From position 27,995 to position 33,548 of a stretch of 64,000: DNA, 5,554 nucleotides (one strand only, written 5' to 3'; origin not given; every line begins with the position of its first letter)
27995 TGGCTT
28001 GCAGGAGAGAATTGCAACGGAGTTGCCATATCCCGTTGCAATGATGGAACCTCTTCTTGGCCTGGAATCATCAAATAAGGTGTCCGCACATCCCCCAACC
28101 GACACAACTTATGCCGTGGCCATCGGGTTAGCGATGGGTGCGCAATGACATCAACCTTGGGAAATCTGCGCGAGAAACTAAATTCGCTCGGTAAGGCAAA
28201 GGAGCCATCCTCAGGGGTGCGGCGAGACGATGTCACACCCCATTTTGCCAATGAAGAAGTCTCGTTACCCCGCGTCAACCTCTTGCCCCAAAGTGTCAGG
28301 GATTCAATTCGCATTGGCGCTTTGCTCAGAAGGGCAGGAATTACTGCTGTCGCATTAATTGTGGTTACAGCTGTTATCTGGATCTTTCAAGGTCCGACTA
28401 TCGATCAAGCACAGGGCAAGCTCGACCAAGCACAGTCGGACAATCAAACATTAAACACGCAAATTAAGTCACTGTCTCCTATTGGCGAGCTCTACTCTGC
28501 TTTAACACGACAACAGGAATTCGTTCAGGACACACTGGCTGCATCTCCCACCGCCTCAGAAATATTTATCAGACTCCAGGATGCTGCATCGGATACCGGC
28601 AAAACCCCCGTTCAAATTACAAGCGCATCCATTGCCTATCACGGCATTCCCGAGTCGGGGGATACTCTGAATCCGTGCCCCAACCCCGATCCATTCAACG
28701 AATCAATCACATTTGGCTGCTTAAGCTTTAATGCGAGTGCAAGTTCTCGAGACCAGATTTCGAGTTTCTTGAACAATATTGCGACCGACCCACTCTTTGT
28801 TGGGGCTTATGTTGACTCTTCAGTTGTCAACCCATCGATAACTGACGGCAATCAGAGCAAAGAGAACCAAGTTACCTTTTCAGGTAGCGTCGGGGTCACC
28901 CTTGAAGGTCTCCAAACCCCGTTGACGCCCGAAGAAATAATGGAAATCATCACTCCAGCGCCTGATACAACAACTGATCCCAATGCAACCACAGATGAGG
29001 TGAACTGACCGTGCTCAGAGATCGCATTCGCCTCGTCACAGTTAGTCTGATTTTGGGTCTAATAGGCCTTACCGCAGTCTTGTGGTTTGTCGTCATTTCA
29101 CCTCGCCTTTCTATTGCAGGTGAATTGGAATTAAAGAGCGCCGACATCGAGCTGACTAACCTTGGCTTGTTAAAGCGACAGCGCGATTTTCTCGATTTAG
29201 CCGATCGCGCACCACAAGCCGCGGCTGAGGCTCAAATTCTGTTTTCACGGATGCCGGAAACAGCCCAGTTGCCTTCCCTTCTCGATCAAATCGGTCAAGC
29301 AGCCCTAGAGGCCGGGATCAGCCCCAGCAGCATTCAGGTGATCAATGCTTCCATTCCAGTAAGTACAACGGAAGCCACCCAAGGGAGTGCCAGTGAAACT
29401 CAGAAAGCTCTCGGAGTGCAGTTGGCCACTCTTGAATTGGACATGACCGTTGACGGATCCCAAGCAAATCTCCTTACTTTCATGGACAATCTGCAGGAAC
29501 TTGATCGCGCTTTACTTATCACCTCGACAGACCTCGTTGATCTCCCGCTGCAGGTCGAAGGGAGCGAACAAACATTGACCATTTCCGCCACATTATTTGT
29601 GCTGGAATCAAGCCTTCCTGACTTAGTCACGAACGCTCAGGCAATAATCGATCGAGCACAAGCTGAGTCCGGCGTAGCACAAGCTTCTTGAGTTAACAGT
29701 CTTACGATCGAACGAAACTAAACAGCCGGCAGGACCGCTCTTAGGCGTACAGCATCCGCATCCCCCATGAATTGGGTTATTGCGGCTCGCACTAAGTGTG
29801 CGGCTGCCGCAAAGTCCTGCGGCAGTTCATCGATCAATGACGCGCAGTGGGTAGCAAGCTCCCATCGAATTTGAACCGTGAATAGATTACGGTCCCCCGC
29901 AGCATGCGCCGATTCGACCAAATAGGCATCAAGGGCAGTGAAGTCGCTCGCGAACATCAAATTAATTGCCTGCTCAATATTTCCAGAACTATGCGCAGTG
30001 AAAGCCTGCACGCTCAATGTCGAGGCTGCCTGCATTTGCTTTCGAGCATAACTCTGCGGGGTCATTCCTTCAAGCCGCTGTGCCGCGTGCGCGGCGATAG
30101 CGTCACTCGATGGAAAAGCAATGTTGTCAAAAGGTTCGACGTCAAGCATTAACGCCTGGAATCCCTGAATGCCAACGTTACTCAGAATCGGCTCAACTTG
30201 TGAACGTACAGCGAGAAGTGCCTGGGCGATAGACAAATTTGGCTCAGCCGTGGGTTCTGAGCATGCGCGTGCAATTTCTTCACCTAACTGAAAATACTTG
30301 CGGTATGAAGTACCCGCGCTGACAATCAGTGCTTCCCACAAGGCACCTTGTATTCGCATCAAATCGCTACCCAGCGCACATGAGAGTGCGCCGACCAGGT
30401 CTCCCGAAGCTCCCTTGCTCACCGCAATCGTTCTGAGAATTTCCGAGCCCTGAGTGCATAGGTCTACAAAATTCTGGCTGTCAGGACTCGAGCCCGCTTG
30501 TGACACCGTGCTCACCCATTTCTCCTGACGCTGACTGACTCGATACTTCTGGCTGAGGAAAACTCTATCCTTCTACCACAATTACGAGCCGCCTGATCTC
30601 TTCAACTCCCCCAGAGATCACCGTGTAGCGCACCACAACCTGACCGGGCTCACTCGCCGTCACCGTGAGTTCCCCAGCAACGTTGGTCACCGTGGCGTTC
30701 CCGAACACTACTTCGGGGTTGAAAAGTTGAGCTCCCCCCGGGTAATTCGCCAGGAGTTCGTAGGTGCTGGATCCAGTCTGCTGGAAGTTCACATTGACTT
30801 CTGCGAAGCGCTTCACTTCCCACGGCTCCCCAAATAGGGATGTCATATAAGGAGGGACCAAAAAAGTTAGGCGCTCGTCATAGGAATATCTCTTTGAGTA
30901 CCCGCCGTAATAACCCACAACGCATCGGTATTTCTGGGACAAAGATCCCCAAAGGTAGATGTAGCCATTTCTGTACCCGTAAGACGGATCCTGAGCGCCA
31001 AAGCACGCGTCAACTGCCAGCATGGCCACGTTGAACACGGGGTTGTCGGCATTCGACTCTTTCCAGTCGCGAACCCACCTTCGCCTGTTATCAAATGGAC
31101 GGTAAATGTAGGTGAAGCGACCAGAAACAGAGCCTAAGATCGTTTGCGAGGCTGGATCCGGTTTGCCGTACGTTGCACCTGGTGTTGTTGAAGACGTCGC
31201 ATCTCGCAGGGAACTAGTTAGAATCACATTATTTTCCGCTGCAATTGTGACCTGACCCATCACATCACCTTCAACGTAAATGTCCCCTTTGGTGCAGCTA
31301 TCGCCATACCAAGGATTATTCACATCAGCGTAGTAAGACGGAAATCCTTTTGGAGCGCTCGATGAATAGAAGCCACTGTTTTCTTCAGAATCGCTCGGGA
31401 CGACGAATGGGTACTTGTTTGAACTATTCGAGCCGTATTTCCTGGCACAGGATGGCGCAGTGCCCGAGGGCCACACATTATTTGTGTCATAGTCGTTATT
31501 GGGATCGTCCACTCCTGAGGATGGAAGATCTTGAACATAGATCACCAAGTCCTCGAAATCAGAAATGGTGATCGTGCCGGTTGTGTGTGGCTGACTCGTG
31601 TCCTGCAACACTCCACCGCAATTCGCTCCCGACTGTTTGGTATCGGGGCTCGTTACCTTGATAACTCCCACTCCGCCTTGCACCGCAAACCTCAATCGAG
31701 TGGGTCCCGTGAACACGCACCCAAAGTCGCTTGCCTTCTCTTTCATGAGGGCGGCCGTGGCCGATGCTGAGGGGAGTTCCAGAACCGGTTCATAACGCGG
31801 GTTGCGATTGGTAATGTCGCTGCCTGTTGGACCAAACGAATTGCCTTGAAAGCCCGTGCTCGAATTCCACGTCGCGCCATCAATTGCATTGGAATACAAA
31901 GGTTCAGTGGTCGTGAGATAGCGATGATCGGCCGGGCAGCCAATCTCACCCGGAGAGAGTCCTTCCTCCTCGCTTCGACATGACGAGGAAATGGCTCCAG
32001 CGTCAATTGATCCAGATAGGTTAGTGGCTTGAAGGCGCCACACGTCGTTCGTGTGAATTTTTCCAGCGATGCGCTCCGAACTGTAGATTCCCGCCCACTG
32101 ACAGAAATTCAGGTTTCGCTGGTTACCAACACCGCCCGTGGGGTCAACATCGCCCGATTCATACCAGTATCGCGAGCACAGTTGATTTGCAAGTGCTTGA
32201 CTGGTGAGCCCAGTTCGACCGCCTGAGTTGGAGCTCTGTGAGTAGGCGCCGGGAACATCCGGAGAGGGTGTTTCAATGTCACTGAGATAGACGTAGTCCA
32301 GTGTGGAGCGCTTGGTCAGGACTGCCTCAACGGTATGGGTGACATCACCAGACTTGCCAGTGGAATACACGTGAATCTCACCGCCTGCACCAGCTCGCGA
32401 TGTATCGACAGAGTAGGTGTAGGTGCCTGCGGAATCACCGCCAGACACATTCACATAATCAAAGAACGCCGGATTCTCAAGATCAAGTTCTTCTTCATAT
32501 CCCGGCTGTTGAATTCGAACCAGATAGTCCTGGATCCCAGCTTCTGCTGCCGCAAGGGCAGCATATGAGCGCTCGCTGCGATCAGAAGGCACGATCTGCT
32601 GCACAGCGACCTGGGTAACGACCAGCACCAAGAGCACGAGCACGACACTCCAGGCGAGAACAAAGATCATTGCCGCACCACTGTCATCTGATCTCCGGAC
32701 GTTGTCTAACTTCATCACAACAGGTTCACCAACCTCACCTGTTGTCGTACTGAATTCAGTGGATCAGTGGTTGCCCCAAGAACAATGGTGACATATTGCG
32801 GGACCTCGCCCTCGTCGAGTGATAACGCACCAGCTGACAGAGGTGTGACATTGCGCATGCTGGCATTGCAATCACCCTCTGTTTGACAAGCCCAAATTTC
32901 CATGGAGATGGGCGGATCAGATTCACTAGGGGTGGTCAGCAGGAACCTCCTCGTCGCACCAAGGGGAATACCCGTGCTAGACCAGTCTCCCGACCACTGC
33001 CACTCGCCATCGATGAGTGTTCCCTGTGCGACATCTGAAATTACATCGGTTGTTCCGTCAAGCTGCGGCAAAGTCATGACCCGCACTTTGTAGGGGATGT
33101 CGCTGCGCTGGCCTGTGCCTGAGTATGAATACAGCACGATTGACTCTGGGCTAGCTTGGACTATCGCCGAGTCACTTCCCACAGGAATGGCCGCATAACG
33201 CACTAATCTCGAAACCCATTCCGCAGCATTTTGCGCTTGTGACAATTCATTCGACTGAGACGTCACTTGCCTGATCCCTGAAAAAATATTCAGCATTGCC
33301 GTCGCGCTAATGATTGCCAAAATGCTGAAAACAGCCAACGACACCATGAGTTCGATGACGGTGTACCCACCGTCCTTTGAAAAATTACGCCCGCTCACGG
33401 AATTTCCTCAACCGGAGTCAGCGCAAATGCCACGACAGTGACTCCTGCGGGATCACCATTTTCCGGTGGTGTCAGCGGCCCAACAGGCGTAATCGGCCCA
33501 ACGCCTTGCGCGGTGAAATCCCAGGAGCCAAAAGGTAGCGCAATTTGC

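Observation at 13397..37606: A complete ~24-kb type IV pilus locus sits between valS and clpX in a conserved actinobacterial backbone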

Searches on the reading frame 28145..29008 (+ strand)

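Call 4: search_protein_families(library=pfam, proteins=[window:28145-29008:+], max_evalue=0.01)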
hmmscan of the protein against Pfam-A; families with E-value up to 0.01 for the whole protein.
window:28145-29008:+ (287 aa): 1 family
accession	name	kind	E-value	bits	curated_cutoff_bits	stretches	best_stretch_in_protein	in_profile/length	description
PF08651.15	DASH_Duo1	-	0.001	19.3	25.4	1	85-131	15-61/74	DASH complex subunit Duo1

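Call 80: search_protein_families(library=ncbifam, proteins=[window:28145-29008:+], max_evalue=0.001)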
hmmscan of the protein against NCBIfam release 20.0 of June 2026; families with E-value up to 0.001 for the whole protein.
window:28145-29008:+ (287 aa): 0 families

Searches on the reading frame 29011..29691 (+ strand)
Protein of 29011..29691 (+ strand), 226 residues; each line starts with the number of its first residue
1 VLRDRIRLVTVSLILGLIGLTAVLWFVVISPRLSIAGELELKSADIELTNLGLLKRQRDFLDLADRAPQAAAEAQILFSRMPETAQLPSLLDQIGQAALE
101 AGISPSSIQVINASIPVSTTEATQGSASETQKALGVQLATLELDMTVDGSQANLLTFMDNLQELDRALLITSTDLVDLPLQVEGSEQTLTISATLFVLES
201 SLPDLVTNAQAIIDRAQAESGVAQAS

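Call 4: search_protein_families(library=pfam, proteins=[window:29011-29691:+], max_evalue=0.01)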
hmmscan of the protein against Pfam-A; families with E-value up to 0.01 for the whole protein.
window:29011-29691:+ (226 aa): 1 family
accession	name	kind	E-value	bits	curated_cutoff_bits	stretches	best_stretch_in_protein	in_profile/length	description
PF04350.18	PilO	-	1.3e-05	25.8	22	0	69-110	34-75/145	Pilus assembly protein, PilO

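Call 80: search_protein_families(library=ncbifam, proteins=[window:29011-29691:+], max_evalue=0.001)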
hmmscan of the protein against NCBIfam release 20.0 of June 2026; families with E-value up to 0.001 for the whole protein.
window:29011-29691:+ (226 aa): 0 families

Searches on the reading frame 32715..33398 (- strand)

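Call 4: search_protein_families(library=pfam, proteins=[window:32715-33398:-], max_evalue=0.01)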
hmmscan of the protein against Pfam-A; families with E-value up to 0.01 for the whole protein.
window:32715-33398:- (227 aa): 1 family
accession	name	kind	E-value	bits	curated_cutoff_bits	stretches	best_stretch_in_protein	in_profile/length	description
PF07963.17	N_methyl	-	7.5e-06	25.7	21.2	1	8-30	3-25/27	Prokaryotic N-terminal methylation motif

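Call 80: search_protein_families(library=ncbifam, proteins=[window:32715-33398:-], max_evalue=0.001)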
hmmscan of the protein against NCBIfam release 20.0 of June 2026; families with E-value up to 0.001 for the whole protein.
window:32715-33398:- (227 aa): 2 families
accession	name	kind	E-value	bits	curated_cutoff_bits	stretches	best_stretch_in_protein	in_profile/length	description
TIGR02599.1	TIGR02599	subfamily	2e-06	27.3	256.5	1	11-70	1-60/361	Verru_Chthon cassette protein C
TIGR02532.1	IV_pilin_GFxxxE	domain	0.00011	21.9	16.3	1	11-30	3-22/24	prepilin-type N-terminal cleavage/methylation domain-containing protein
